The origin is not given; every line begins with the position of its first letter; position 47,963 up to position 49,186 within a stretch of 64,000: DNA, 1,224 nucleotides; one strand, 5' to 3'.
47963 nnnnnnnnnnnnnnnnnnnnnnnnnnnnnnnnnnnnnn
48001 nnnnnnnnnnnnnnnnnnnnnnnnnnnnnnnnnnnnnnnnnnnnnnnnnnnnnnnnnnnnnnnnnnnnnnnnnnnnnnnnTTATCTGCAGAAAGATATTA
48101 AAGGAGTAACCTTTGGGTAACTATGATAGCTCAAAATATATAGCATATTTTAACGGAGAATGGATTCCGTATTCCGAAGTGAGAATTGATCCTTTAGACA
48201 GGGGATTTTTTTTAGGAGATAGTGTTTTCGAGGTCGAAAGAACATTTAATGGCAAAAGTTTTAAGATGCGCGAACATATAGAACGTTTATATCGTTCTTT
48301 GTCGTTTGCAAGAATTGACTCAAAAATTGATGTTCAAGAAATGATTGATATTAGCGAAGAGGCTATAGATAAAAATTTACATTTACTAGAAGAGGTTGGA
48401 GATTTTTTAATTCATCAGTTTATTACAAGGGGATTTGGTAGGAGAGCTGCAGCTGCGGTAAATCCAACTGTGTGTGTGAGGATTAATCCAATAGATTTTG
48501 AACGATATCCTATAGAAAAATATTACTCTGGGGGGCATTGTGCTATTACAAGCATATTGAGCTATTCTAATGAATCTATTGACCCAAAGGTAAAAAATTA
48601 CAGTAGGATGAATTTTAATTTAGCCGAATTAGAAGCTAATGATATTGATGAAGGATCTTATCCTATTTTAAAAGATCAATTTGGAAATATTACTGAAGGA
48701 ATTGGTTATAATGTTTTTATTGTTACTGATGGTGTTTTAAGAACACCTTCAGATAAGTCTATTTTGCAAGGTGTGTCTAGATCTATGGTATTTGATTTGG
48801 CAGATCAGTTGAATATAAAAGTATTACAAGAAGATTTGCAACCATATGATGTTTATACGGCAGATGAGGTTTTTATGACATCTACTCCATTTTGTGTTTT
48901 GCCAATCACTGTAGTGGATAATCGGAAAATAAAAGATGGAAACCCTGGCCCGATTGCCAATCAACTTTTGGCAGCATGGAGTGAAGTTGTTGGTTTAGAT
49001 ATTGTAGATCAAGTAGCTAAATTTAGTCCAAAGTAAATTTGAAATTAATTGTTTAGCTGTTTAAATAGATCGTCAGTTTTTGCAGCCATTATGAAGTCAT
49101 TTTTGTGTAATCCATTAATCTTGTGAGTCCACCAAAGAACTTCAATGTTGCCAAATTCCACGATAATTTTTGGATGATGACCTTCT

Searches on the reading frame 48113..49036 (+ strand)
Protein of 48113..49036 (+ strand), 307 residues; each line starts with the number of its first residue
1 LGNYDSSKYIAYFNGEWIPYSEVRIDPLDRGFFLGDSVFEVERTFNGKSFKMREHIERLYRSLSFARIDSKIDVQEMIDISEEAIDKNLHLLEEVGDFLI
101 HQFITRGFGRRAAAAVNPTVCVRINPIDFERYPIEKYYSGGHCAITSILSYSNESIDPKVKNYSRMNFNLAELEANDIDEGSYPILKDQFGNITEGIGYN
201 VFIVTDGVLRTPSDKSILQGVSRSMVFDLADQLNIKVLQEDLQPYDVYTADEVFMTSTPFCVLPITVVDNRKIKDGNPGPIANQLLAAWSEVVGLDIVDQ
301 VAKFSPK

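Call 24: search_protein_families(library=pfam, proteins=[window:48113-49036:+], max_evalue=0.0001)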
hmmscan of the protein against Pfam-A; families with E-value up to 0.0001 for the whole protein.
window:48113-49036:+ (307 aa): 1 family
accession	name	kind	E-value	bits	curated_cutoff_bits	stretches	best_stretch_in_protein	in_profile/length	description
PF01063.24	Aminotran_4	-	2.1e-34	119.8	28.5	1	38-266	2-221/223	Amino-transferase class IV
